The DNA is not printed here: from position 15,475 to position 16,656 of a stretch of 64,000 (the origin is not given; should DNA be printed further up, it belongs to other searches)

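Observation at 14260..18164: Defence-type island: two HEPN-motif proteins flanking a methylase remnant, a PLD nuclease, a Zn-ribbon ORF and an HNH nuclease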

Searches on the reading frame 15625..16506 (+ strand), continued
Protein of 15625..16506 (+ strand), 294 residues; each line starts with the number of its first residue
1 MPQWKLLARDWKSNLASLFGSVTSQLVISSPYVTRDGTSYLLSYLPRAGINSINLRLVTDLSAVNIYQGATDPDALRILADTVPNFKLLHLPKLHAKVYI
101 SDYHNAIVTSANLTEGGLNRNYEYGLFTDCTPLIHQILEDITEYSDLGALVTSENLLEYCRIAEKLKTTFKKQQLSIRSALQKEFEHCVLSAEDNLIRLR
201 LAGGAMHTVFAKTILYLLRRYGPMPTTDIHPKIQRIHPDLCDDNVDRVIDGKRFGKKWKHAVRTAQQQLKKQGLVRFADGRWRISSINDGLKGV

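Call 21: search_solved_structures(query=A1, max_evalue=1, show_alignments=2)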
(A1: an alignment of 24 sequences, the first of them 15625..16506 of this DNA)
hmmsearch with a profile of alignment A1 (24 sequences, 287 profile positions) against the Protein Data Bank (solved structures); distinct sequences matched with E-value up to 1: 13.
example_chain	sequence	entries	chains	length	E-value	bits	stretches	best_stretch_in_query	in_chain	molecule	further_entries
7e0m_A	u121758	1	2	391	1.6e-05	27.5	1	15-139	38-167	Phospholipase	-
7clg_A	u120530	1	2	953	0.00025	23.6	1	25-139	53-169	Putative helicase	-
9vbj_A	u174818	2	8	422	0.0044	19.5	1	41-148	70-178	5'-3' exonuclease PLD4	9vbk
8v08_A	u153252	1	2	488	0.0059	19.1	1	41-148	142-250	5'-3' exonuclease PLD4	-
8q1k_A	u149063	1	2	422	0.48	12.9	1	18-140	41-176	5'-3' exonuclease PLD3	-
8s86_A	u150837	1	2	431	0.5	12.8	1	19-140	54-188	5'-3' exonuclease PLD3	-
8q1x_A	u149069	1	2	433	0.5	12.8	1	19-140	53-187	5'-3' exonuclease PLD3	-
9vbg_A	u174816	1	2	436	0.51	12.8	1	19-140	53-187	5'-3' exonuclease PLD3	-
8v5t_A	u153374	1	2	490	0.63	12.5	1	19-140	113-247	5'-3' exonuclease PLD3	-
2c1l_A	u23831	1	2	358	0.77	12.2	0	74-132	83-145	RESTRICTION ENDONUCLEASE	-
6u8z_A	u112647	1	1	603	0.86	12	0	88-138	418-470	Phospholipase D1,Phospholipase D1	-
30ie_B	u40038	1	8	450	0.95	11.9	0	18-148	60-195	Virion nicking-joining enzyme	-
6ohr_A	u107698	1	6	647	0.98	11.8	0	88-138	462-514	Phospholipase D1, chimeric constuct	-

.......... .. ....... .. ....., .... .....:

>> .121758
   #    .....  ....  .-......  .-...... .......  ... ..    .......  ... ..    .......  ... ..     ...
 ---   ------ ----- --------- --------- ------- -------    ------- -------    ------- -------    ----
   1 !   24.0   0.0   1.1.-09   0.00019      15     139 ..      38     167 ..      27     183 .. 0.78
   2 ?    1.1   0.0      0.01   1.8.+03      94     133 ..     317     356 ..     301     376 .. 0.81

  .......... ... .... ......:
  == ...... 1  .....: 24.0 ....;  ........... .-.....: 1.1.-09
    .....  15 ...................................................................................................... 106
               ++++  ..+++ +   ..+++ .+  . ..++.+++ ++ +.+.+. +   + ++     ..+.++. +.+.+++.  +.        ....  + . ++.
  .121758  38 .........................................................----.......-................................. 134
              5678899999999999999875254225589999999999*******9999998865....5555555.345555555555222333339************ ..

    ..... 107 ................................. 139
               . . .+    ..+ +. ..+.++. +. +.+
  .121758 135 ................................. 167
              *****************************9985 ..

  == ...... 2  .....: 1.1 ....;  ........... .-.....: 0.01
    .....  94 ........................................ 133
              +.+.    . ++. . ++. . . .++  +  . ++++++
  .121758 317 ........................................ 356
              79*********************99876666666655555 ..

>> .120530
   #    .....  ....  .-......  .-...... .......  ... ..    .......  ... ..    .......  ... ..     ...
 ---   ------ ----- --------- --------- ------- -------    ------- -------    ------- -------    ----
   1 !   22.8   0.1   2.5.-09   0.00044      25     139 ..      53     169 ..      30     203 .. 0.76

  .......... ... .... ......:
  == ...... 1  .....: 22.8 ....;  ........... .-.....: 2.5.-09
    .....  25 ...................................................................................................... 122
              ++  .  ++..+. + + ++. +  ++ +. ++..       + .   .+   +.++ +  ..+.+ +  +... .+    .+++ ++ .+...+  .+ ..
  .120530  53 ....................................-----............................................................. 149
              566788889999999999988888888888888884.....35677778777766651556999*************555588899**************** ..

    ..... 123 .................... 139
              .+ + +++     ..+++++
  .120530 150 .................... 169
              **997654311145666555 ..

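Call 32: predict_structure(alignment_id=A1)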
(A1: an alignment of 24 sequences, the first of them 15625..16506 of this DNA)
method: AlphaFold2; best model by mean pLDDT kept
length: 294 residues; sequences in the alignment: 24
mean_pLDDT: 90.3   pTM: 0.86
mean pLDDT of the five models: 90.3, 89.5, 89.4, 88.7, 82.4
residues with pLDDT >= 90: 232; 70-90: 40; 50-70: 14; < 50: 8
segments of 3 or more residues with pLDDT < 50: 288-294
pLDDT, mean of each block of 10 residues (from residue 1): 82 95 95 97 95 97 95 97 97 84 93 92 87 93 93 96 95 89 92 92 88 96 96 93 72 74 96 96 76 37
secondary structure, 60 per line:
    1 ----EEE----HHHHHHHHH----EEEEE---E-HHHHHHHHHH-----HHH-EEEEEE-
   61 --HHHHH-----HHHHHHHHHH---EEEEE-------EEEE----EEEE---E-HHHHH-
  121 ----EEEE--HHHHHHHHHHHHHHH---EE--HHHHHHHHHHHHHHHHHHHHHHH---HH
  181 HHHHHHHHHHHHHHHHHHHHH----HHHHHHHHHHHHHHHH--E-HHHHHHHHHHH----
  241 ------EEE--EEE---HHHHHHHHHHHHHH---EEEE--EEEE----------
elements in order: E5-7 H12-20 E25-29 H35-44 E54-59 H63-67 H73-82 E86-90 E98-101 E106-109 H115-119 E125-128 H131-145 H153-175 H179-201 H206-221 H226-236 E247-249 E252-254 H258-271 E275-278 E281-284
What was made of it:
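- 15625..16509 (+): g3: PLD (HKD) nuclease. It has a Nuc-like single-HKD domain (1-150), a helical hairpin (153-201) and a C-terminal Mrr_N-like winged helix (206-285). Call 32: AF2 pLDDT 90.
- On PLD (HKD) superfamily nuclease: The AF2 model has pLDDT 90.3 (call 32).
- On PLD-wH Type IV endonucleases (Aba4572I/CbaI): In the AF2 model, residues 206-285 have the secondary-structure order expected of a winged helix: three helices with short strands before the last helix, then a beta-hairpin (call 32).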

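Call 36: fold_search(model_id=the predicted structure, library=pdb)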
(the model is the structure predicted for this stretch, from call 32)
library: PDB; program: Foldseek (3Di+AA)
matches with E <= 10: 614; with E <= 0.001: 37
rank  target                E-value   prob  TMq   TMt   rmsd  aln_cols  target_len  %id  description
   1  7e0m_A                1.7e-05  1.00  0.39  0.31   3.5       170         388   18  Crystal structure of phospholipase D (released 2021-12-22)
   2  1byr                  3.1e-05  1.00  0.40  0.72   3.2       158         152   13  CRYSTAL STRUCTURE OF A PHOSPHOLIPASE D FAMILY MEMBER, NUC FROM SALMONELLA TYPHIMURIUM (released 1999-10-19)
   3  7e0m_B                3.3e-05  1.00  0.40  0.31   3.4       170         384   17  Crystal structure of phospholipase D (released 2021-12-22)
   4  7clg_B                4.2e-05  1.00  0.39  0.16  12.1       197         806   14  Crystal structure of the ATP-dependent restriction endonuclease SauUSI (released 2021-01-20)
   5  7clg_A                8.2e-05  1.00  0.43  0.16  12.0       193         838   17  Crystal structure of the ATP-dependent restriction endonuclease SauUSI (released 2021-01-20)
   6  5bpd_C                8.7e-05  1.00  0.35  0.39   5.7       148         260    9  Structure of TrmBL2, an archaeal chromatin protein, shows a novel mode of DNA binding. (released 2015-09-02)
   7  6ehi_D                8.7e-05  1.00  0.35  0.60   4.2       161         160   17  NucT from Helicobacter pylori (released 2018-01-17)
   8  4ggj                  9.2e-05  1.00  0.34  0.57   3.5       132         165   17  Crystal structure of Zucchini from mouse (mZuc / PLD6 / MitoPLD) (released 2012-10-10)
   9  6ehi_A                1.4e-04  1.00  0.35  0.60   4.4       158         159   19  NucT from Helicobacter pylori (released 2018-01-17)
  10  4urj_A                1.7e-04  1.00  0.37  0.60   4.3       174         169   11  Crystal structure of human BJ-TSA-9 (released 2014-10-01)
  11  4urj_D                2.2e-04  1.00  0.37  0.59   4.3       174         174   12  Crystal structure of human BJ-TSA-9 (released 2014-10-01)
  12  8s86_A                2.9e-04  1.00  0.34  0.26   3.5       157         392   15  human PLD3 homodimer structure (released 2024-05-15)
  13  5bpi_C                3.0e-04  1.00  0.35  0.40   5.4       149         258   10  Structure of TrmBL2, an archaeal chromatin protein, shows a novel mode of DNA binding. (released 2015-09-02)
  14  6ehi_B                3.6e-04  1.00  0.36  0.62   4.3       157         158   18  NucT from Helicobacter pylori (released 2018-01-17)
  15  4urj_B                4.0e-04  1.00  0.39  0.63   4.0       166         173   13  Crystal structure of human BJ-TSA-9 (released 2014-10-01)
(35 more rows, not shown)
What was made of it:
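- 15625..16509 (+): Call 36: Foldseek hits to Nuc, NucT, Zucchini and SauUSI.
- On PLD (HKD) superfamily nuclease: Foldseek against PDB finds 7e0m, 1byr (Nuc), 6ehi (NucT), 4ggj (Zucchini) and 7clg (SauUSI) at E 1e-5 to 1e-4 (call 36).
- The AF2 model has pLDDT 90 and matches Nuc, NucT, Zucchini and SauUSI (calls 32, 36).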

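Call 37: find_related_loci(query=window:15625-16506:+, collection=metagenome_contigs, flank=6000)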
Query window:15625-16506:+ (294 aa) in metagenome_contigs; peptide patterns used: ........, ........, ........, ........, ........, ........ (x = any residue, [..] = any of these).
293 stretches matched a pattern; 248 encode a relative of the query (tblastn E <= 1e-3); the best 80 are kept; 80 distinct loci.
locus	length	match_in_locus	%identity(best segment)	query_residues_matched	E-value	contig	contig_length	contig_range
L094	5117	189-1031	88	5-285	4e-173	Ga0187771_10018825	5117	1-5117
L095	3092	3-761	89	33-285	3e-160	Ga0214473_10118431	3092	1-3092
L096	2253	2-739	86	39-284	2e-144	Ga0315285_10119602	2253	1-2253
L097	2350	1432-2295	67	1-288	9e-141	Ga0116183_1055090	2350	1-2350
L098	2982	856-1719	66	1-288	5e-136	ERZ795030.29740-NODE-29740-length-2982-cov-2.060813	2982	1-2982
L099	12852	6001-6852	63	1-284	4e-119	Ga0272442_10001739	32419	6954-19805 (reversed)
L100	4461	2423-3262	61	6-285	3e-119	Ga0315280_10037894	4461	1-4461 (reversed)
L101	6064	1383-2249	59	1-289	4e-116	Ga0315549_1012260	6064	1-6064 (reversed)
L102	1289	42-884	61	6-286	1e-123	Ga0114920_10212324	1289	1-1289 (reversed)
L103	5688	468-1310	61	6-286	1e-111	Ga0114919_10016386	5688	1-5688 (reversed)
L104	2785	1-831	60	9-285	4e-115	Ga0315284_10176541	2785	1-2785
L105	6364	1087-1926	61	6-285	9e-111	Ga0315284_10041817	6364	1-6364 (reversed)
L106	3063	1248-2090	61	6-286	3e-113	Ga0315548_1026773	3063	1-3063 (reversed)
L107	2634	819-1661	61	6-286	2e-114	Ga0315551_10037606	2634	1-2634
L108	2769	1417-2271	57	1-285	4e-114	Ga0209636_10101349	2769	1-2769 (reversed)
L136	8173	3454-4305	50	1-284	1e-93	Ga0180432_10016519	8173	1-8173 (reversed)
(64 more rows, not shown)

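Call 48: find_related_loci(query=A1, collection=viral_contigs, flank=5000)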
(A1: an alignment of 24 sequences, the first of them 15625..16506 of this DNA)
Query A1 (294 aa) in viral_contigs; peptide patterns used: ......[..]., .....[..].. (x = any residue, [..] = any of these).
15 stretches matched a pattern, but none encodes a relative of the query by tblastn (E <= 1e-3).

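Call 51: search_protein_families(library=phrogs, proteins=[window:15625-16506:+], max_evalue=0.01)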
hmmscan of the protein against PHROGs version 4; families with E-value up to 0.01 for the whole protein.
window:15625-16506:+ (294 aa): 0 families

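Call 56: search_protein_families(library=pfam, proteins=[L026:6301-7179:+, L026:7172-8032:+, L026:8020-9027:+, L136:4603-5490:+], max_evalue=0.05)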
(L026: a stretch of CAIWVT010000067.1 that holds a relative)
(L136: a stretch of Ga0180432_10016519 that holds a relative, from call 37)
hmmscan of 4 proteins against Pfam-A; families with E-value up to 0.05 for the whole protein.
L026:6301-7179:+ (293 aa): 1 family
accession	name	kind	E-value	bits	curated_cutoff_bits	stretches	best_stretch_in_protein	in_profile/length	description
PF01555.25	N6_N4_Mtase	-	2.7e-40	139.1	26.7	1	37-284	1-213/221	DNA methylase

L026:7172-8032:+ (287 aa): 3 families
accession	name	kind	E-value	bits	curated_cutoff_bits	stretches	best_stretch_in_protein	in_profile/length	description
PF13091.12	PLDc_2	-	1.7e-08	34.8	27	1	22-140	6-125/132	PLD-like domain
PF00614.28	PLDc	-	0.0074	16.7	21.9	1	95-116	4-25/28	Phospholipase D Active site motif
PF19304.4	PGDH_inter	-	0.045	14.3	27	0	158-213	2-57/119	D-3-phosphoglycerate dehydrogenase intervening domain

L026:8020-9027:+ (336 aa): 2 families
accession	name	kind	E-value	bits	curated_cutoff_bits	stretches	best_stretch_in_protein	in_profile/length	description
PF20296.3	MTaX1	-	3.1e-30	105.4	25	1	50-157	2-111/111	Methylase-associated X1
PF13391.12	HNH_2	-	2.8e-10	40.3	21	1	226-275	1-66/66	HNH endonuclease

L136:4603-5490:+ (296 aa): 2 families
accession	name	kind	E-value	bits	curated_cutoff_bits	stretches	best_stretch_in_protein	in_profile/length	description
PF20296.3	MTaX1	-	2.5e-22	80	25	1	17-123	3-111/111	Methylase-associated X1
PF13391.12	HNH_2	-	3e-10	40.2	21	1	191-240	1-66/66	HNH endonuclease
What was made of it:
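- Closest known: R-M systems with MTaX1-HNH nucleases. Same: The intact relatives (L026, L136) pair an amino-methyltransferase with an MTaX1-HNH protein (call 56).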

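Call 57: search_protein_families(library=ncbifam, proteins=[L026:6301-7179:+, L026:7172-8032:+, L026:8020-9027:+], max_evalue=0.05)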
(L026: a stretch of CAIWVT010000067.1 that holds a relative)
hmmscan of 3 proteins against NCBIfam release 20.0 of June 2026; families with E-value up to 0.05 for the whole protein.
L026:6301-7179:+ (293 aa): 4 families
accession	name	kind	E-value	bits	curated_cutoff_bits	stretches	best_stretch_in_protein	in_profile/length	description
NF008572.0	PRK11524.1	equivalog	4.1e-22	78.7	292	2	231-285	193-247/294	adenine-specific DNA-methyltransferase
NF010253.0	PRK13699.1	subfamily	1e-16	61.3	244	2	22-84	6-69/226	DNA methyltransferase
NF050803.1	DnaMtaseCcrMCaul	equivalog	1.6e-14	53.6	830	1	227-283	180-236/350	adenine-specific DNA-methyltransferase CcrM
NF058505.1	phyc_lyase_CpeY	equivalog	0.045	12.3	600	0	5-55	273-320/419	C-phycoerythrin alpha-cysteine-82 phycoerythrobilin lyase CpeY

L026:7172-8032:+ (287 aa): 2 families
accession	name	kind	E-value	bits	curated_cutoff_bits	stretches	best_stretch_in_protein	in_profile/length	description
NF038319.1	DISARM_DrmC_I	equivalog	9.1e-11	41.7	133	1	58-140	158-228/236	DISARM system phospholipase D-like protein DrmC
TIGR01327.1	PGDH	equivalog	0.035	12.9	454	1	154-216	319-381/525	phosphoglycerate dehydrogenase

L026:8020-9027:+ (336 aa): 3 families
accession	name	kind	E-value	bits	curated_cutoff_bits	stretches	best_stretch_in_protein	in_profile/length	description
NF045808.1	PT-DNA_restrict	exception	9.5e-15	54.5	180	1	177-285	127-241/284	phosphorothioated DNA-binding restriction endonuclease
NF045952.1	MAG4270_fam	hypoth_equivalog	6.8e-06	25.4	53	1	165-287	198-337/366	MAG4270 family putative restriction endonuclease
NF053675.1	pilus_reg_Snf2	equivalog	0.028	12.5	1100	1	145-249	216-320/1029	pilus expression-regulating Snf2 family helicase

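Call 58: search_protein_families(library=padloc, proteins=[L026:6301-7179:+, L026:8020-9027:+], max_evalue=0.001)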
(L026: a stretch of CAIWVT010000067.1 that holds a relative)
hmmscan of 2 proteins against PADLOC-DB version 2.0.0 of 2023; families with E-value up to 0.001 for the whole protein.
L026:6301-7179:+ (293 aa): 58 families (the best 25 are shown)
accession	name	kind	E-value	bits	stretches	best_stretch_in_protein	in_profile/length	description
PDLC03323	MTase_II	-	5.8e-121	401.6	1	10-284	7-284/330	Type II methyltransferase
PDLC03387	MTase_II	-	3.1e-35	119.7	2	105-284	135-265/289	Type II methyltransferase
PDLC03371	MTase_II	-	1.1e-29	101.8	1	13-284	6-242/260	Type II methyltransferase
PDLC03353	MTase_II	-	1.9e-27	94.5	2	230-284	187-240/260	Type II methyltransferase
PDLC03299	MTase_II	-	1.5e-26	91.6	2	230-284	193-247/296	Type II methyltransferase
PDLC03238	MTase_II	-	1.3e-24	85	2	6-85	111-194/428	Type II methyltransferase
PDLC03265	MTase_II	-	7.9e-24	82.7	2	23-85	30-96/333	Type II methyltransferase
PDLC03350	MTase_II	-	3.5e-22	77.2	2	232-287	233-288/312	Type II methyltransferase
PDLC03230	MTase_II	-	1.7e-17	61.8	2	18-88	36-105/360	Type II methyltransferase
PDLC03216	MTase_II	-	1.4e-16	58.5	1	227-284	188-245/364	Type II methyltransferase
PDLC03305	MTase_II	-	4e-16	57.3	2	231-288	181-236/513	Type II methyltransferase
PDLC03295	MTase_II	-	5.4e-16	56.9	2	19-88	5-76/292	Type II methyltransferase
PDLC03246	MTase_II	-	9.7e-16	55.8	2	231-284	303-356/376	Type II methyltransferase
PDLC03228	MTase_II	-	1.2e-15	56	2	229-284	140-195/227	Type II methyltransferase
PDLC03251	MTase_II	-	1.3e-15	55.5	1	223-283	195-255/282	Type II methyltransferase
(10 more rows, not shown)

L026:8020-9027:+ (336 aa): 2 families
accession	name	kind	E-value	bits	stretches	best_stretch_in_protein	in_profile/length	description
PDLC04132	HNH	-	4.1e-19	66.8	1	185-289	130-234/286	-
PDLC03546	HNH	-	3.9e-11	40.5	1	150-287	95-238/282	Type II restriction enzyme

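Call 65: search_protein_families(library=pfam, alignment_id=A1, max_evalue=0.05)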
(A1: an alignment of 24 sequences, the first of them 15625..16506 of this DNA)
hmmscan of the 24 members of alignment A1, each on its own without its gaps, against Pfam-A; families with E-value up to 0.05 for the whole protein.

A. member 1, window:15625-16506:+ (294 aa): 4 families
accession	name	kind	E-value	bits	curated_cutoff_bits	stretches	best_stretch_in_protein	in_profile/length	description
PF13091.12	PLDc_2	-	5.8e-09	36.3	27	1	23-140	9-127/132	PLD-like domain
PF09565.16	RE_NgoFVII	-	3.3e-05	23.7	23.8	1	23-138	16-142/162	NgoFVII restriction endonuclease N-terminal PLD domain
PF00614.28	PLDc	-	0.0069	16.8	21.9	1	94-116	5-27/28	Phospholipase D Active site motif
PF14338.12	Mrr_N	-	0.0094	16.5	29.5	0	213-285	7-78/87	Mrr N-terminal domain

B. families by the number of members that match (of 24 scanned): 9 families
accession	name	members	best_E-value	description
PF13091.12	PLDc_2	24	2.4e-14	PLD-like domain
PF09565.16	RE_NgoFVII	21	4.8e-08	NgoFVII restriction endonuclease N-terminal PLD domain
PF00614.28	PLDc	21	8.1e-06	Phospholipase D Active site motif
PF14338.12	Mrr_N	3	0.0094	Mrr N-terminal domain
PF09718.15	Tape_meas_lam_C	2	0.0029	Lambda phage tail tape-measure protein (Tape_meas_lam_C)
PF06969.22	HemN_C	2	0.017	HemN C-terminal domain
PF15571.11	Imm44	1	0.014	Immunity protein 44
PF19685.4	DUF6187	1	0.02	Family of unknown function (DUF6187)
PF21204.3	Ebp1_C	1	0.029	Ell binding protein Ebp1, C-terminal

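Call 77: search_solved_structures(query=L026:8020-9027:+, max_evalue=1)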
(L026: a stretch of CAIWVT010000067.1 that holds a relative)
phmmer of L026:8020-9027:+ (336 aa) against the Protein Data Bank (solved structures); distinct sequences matched with E-value up to 1: 1.
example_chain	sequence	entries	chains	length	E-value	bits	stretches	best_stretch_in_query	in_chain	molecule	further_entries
6yex_A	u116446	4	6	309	0.013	17.7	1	204-284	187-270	HNH endonuclease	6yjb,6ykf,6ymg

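Call 102: search_dna_similar(query=window:15625-16506:+, collection=plasmids, mode=protein, max_rows=10)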
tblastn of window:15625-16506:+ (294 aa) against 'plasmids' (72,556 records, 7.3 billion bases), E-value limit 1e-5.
Records with a match: 5; places in all: 5; records where one place covers at least 80% of the query: 0.
Best place of each record, by identity: <60% 5.
By first word of the organism name: Rhizobium 3; Agrobacterium 1; Psychrobacillus 1.
By predicted mobility (MOB-suite, as given by PLSDB): conjugative 3; non-mobilizable 1; mobilizable 1.
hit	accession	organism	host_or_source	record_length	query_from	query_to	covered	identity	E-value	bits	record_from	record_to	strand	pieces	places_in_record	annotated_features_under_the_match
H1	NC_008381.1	Rhizobium johnstonii 3841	-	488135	3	129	43%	34.1%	1e-8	64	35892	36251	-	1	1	phospholipase D family protein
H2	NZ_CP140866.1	Rhizobium leguminosarum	Trifolium pratense,whole organism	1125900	4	129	43%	34.4%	1e-8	64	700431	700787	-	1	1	record has no annotation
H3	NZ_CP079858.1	Agrobacterium fabrum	-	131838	4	129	43%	34.1%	7e-7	58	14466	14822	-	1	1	phospholipase D-like domain-containing protein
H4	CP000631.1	Rhizobium rhizogenes K84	-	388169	4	134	45%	32.1%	6e-6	55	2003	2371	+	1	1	hypothetical protein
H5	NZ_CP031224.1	Psychrobacillus glaciei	single cell,Antarctic iceberg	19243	5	146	48%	28.9%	6e-7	58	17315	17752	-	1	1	phospholipase D family protein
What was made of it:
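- Tried and rejected: Plasmid records give only partial matches to the PLD domain (call 102).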

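Call 103: search_dna_similar(query=window:15625-16506:+, collection=phages, mode=protein, max_rows=10)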
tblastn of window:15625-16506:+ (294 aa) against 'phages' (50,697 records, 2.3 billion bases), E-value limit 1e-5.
No match.
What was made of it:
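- Plasmid records hold only partial matches to the PLD domain (calls 48, 102, 103).
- Tried and rejected: Nothing in IMG/VR (call 48) or in phage records (call 103).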
